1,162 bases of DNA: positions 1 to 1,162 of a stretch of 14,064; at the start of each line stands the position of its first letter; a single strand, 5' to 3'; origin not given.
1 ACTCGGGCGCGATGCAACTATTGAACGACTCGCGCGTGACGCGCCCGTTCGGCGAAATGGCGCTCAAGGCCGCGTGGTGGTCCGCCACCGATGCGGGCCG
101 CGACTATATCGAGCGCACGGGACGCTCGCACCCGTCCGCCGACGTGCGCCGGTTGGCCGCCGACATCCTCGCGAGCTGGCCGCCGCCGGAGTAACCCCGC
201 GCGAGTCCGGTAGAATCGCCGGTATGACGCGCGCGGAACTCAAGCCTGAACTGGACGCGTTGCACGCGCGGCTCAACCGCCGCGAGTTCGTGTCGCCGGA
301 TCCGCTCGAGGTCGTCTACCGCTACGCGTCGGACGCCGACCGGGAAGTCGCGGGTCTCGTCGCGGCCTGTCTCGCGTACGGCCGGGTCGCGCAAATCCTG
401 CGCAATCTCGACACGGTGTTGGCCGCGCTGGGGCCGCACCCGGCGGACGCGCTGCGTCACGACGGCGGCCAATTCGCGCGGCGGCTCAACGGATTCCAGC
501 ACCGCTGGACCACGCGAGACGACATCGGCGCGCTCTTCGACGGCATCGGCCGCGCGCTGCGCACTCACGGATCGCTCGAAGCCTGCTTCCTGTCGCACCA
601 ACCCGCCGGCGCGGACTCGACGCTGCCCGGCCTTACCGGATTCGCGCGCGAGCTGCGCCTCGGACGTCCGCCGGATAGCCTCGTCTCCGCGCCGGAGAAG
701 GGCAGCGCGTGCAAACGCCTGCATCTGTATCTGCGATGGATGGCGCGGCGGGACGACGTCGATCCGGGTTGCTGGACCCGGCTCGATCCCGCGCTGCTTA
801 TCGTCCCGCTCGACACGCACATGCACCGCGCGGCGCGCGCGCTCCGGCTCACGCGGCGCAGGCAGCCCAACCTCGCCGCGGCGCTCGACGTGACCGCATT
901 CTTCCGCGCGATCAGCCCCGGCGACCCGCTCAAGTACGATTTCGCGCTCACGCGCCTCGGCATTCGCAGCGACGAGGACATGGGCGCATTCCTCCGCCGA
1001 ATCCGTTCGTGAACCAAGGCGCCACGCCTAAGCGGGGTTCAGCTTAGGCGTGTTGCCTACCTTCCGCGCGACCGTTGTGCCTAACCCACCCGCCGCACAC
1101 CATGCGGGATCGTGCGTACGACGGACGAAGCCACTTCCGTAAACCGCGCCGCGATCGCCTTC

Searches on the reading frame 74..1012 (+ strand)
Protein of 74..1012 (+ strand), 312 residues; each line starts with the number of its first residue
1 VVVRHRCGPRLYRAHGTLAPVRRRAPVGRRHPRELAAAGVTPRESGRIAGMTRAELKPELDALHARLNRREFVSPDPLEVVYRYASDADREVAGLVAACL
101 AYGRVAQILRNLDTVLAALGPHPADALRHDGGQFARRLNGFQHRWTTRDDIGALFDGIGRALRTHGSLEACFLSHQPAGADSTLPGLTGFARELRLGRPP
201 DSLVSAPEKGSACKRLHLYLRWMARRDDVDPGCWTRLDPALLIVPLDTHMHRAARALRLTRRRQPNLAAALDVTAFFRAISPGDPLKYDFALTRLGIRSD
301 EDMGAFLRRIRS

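Call 9: find_encoding_contigs(protein=window:74-1012:+, flank=10000, max_places=10)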
Protein window:74-1012:+ (312 aa): no gene with exactly this product is on record in the collection.

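Call 11: search_protein_families(library=pfam, proteins=[window:74-1012:+])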
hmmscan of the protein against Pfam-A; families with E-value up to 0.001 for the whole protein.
window:74-1012:+ (312 aa): 1 family
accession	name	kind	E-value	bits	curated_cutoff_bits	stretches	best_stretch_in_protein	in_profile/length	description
PF09674.15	DUF2400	-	4.3e-67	226.9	25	1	76-297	1-224/225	Protein of unknown function (DUF2400)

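Call 26: find_homologous_proteins(query=window:74-1012:+, max_evalue=1e-20)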
Query window:74-1012:+ (312 aa): 3411 proteins with E <= 1e-20 among 8000 candidates; the best 120 are listed.
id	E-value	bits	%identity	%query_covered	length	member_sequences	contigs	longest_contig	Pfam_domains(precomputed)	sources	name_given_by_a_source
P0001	5.4e-171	586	100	84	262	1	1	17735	PF09674.16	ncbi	-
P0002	8.4e-140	483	83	84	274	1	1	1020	PF09674.16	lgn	-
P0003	3.2e-139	481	81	84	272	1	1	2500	PF09674.16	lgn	-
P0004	4.1e-135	468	81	84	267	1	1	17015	PF09674.16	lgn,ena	-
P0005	3.3e-134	465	79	84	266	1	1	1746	PF09674.16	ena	-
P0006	2.7e-133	462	78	84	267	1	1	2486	PF09674.16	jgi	jgi:uncharacterized protein (TIGR02757 family)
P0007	6.1e-133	461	77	84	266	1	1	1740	PF09674.16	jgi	-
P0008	3.5e-129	448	78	84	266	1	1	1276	PF09674.16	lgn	-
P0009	2.9e-110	386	68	82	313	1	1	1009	PF09674.16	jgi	-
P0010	6.8e-108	379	68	83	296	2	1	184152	PF09674.16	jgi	jgi:uncharacterized protein (TIGR02757 family)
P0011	4.8e-107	376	67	83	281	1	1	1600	PF09674.16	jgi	jgi:uncharacterized protein (TIGR02757 family)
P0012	4.7e-106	372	61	91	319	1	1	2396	PF09674.16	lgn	-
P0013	3.2e-104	366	65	84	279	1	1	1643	PF09674.16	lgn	-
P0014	3.4e-104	366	66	83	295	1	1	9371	PF09674.16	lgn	-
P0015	1.2e-103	365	66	83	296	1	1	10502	PF09674.16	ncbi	-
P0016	1.4e-103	364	65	83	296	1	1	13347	PF09674.16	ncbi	-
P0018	5.7e-102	359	65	83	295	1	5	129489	PF09674.16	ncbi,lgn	-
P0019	1.6e-101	358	64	83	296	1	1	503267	PF09674.16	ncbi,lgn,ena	-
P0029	3.9e-95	337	60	82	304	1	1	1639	PF09674.16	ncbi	-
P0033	4.6e-94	333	55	90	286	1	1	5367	PF09674.16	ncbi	-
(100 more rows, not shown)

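Call 27: find_encoding_contigs(protein=P0001, flank=10000, max_places=5)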
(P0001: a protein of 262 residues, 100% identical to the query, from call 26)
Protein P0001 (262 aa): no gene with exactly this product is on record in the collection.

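Call 28: find_encoding_contigs(protein=P0004, flank=10000, max_places=5)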
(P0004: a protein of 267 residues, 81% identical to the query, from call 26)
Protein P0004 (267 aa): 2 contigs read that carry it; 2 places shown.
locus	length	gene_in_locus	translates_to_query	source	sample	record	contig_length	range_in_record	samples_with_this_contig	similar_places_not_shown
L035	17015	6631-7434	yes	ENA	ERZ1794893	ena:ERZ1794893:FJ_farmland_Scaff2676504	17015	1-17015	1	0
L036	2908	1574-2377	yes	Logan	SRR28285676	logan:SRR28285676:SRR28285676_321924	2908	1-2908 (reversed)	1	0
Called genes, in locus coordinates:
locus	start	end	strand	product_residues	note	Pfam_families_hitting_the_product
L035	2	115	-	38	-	?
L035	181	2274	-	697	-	PF00009:GTP_EFTU, PF03144:GTP_EFTU_D2, PF22042:EF-G_D2, PF14492:EFG_III, PF16658:RF3_C, PF03764:EFG_IV, PF00679:EFG_C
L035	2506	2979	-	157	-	PF00177:Ribosomal_S7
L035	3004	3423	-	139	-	PF00164:Ribosom_S12_S23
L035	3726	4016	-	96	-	PF07045:DUF1330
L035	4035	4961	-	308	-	PF00850:Hist_deacetyl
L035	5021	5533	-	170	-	PF00583:Acetyltransf_1, PF13673:Acetyltransf_10, PF13508:Acetyltransf_7, PF08445:FR47 (weak)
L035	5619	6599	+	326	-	-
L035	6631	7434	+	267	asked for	PF09674:DUF2400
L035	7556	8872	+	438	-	PF00909:Ammonium_transp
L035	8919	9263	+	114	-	PF00543:P-II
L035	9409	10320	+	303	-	PF00487:FA_desaturase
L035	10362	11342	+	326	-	PF00753:Lactamase_B, PF21221:B_lactamase-like_C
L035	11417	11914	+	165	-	PF00578:AhpC-TSA (weak)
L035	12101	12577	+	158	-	-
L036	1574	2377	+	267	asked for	PF09674:DUF2400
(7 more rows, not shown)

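Call 29: list_cluster_members(proteins=[P0001, P0015, P0016, P0018, P0019, P0029, P0033])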
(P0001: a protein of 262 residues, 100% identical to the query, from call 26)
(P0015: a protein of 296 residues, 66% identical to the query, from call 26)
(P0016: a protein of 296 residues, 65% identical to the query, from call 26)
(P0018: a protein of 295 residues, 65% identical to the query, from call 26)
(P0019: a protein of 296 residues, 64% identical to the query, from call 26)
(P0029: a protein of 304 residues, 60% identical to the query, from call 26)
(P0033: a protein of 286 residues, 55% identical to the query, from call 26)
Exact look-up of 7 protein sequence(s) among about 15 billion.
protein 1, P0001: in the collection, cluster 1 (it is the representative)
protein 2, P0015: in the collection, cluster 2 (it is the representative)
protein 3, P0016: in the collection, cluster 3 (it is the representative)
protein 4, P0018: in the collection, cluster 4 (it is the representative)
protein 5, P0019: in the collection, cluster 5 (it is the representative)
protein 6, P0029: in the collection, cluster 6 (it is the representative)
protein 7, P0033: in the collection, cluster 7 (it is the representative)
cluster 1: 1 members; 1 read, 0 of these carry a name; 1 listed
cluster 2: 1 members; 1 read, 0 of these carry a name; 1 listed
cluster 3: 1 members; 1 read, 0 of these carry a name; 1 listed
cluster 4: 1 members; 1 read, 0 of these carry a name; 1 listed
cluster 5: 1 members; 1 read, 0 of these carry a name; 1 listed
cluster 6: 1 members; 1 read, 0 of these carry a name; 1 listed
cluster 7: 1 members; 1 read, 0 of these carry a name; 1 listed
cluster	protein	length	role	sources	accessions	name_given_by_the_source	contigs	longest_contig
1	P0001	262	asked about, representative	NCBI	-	-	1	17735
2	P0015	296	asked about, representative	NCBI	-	-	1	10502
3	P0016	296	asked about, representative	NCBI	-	-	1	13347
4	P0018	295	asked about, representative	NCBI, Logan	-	-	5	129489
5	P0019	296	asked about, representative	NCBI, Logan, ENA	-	-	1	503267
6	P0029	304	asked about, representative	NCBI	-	-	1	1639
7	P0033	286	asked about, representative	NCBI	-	-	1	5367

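Call 42: find_encoding_contigs(protein=P0010, flank=10000, max_places=3)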
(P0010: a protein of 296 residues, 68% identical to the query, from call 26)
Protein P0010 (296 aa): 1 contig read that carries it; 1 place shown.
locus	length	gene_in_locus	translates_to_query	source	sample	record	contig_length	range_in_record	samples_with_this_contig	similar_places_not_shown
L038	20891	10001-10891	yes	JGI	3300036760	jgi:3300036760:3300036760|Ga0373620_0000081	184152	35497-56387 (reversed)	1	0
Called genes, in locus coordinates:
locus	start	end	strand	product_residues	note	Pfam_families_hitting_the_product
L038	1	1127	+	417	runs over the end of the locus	-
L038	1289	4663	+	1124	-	PF12773:DZR, PF13240:Zn_Ribbon_1 (faint), PF00211:Guanylate_cyc, PF13191:AAA_16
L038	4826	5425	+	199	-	PF14522:Cytochrome_C7 (faint), PF14537:Cytochrom_c3_2 (faint), PF09699:Paired_CXXCH_1 (faint)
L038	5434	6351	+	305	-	PF13247:Fer4_11, PF13187:Fer4_9 (weak), PF00037:Fer4 (weak), PF12797:Fer4_2 (weak), PF12837:Fer4_6 (weak), PF12838:Fer4_7 (weak), PF13237:Fer4_10 (weak), PF13247:Fer4_11, +1 more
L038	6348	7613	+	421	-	PF03916:NrfD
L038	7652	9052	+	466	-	PF09699:Paired_CXXCH_1 (faint), PF13435:Cytochrome_C554 (faint), PF14522:Cytochrome_C7 (faint), PF14537:Cytochrom_c3_2 (faint), PF13447:Multi-haem_cyto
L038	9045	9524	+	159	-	-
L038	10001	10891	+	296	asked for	PF09674:DUF2400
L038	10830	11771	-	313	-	PF00288:GHMP_kinases_N, PF08544:GHMP_kinases_C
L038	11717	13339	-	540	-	-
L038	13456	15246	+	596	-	PF00350:Dynamin_N (faint), PF01926:MMR_HSR1 (faint)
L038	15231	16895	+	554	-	PF03193:RsgA_GTPase (weak), PF00350:Dynamin_N (faint), PF01926:MMR_HSR1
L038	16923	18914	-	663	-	PF13623:SurA_N_2, PF13624:SurA_N_3, PF13145:Rotamase_2, PF13616:Rotamase_3, PF00639:Rotamase, PF13145:Rotamase_2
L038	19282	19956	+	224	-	PF02627:CMD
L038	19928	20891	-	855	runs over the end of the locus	-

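Call 43: find_encoding_contigs(protein=P0019, flank=10000, max_places=3)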
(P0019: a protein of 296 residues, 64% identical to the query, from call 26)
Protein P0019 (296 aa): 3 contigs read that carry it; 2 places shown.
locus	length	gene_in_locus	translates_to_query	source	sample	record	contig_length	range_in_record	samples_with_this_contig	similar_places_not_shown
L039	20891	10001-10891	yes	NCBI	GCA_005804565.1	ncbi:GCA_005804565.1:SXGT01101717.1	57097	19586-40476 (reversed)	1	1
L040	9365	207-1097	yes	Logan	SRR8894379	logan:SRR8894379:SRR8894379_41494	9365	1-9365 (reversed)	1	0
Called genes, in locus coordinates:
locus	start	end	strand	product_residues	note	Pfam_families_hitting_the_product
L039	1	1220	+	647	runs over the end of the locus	PF01011:PQQ, PF13360:PQQ_2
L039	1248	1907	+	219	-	PF02627:CMD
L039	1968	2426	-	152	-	PF08327:AHSA1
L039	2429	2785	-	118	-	PF01022:HTH_5 (weak), PF12840:HTH_20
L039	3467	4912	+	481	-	PF00884:Sulfatase, PF01663:Phosphodiest, PF16347:SGSH_C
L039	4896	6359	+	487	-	PF00884:Sulfatase, PF16347:SGSH_C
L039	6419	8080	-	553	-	PF00144:Beta-lactamase, PF07930:DAP_B (faint)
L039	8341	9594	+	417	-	-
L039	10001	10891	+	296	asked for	PF09674:DUF2400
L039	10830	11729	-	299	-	PF00288:GHMP_kinases_N, PF08544:GHMP_kinases_C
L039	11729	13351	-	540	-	-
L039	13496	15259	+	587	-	PF00350:Dynamin_N (faint), PF01926:MMR_HSR1 (weak)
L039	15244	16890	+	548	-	PF03193:RsgA_GTPase (weak), PF00350:Dynamin_N (faint), PF01926:MMR_HSR1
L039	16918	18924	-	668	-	PF13623:SurA_N_2, PF13624:SurA_N_3, PF13145:Rotamase_2, PF00639:Rotamase, PF13616:Rotamase_3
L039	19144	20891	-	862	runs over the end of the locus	-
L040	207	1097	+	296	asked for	PF09674:DUF2400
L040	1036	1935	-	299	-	PF00288:GHMP_kinases_N, PF08544:GHMP_kinases_C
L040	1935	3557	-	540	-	-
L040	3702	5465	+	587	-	PF00350:Dynamin_N (faint), PF01926:MMR_HSR1 (weak)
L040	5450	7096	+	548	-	PF03193:RsgA_GTPase (weak), PF00350:Dynamin_N (faint), PF01926:MMR_HSR1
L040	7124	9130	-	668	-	PF13623:SurA_N_2, PF13624:SurA_N_3, PF13145:Rotamase_2, PF00639:Rotamase, PF13616:Rotamase_3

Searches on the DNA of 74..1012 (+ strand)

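Call 30: search_with_rna_model(model_id=R1, sources=[L035, L036], max_evalue=1)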
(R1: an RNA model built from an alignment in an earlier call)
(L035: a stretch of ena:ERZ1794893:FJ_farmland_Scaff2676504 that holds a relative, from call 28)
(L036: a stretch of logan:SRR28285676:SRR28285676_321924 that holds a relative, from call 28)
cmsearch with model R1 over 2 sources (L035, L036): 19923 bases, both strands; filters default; matches with E-value up to 1: 0.
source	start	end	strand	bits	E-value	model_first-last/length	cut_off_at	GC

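Call 44: search_with_rna_model(model_id=R1, sources=[L038, L039, L040], max_evalue=1)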
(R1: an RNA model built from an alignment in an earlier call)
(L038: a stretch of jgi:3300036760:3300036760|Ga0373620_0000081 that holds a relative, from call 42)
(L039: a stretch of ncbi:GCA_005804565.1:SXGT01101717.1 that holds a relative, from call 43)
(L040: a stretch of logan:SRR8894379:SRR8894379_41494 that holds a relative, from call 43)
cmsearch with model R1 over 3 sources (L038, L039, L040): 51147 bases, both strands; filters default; matches with E-value up to 1: 0.
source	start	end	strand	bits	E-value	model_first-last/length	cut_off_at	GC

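Call 61: search_with_rna_model(model_id=R2, sources=[L035, L036, L038, L039, L040, L041, L042, L043, L008, L020], max_evalue=1)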
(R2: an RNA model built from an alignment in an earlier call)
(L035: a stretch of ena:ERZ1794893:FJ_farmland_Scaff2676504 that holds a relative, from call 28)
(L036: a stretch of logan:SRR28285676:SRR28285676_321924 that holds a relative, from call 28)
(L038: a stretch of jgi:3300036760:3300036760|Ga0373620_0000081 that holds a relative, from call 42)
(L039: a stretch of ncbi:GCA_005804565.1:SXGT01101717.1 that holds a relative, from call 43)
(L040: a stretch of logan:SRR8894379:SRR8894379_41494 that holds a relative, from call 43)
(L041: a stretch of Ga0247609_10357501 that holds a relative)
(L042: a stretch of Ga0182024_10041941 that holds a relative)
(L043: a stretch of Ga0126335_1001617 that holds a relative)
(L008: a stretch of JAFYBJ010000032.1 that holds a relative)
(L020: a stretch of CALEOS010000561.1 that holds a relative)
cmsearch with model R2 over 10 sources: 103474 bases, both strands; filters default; matches with E-value up to 1: 9.
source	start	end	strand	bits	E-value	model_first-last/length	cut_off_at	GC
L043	545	568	+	22.1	7.3e-05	18-41/55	no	0.46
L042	2642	2665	-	21.4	0.00012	18-41/55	no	0.42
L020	187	214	-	19.4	0.00058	16-43/55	no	0.54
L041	174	197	+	16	0.0075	18-41/55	no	0.54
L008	4255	4278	-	16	0.0075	18-41/55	no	0.54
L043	545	568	-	15.2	0.014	18-41/55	no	0.46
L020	187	214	+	12.8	0.08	16-43/55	no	0.54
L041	174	197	-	10.1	0.62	18-41/55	no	0.54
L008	4255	4278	+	10.1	0.62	18-41/55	no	0.54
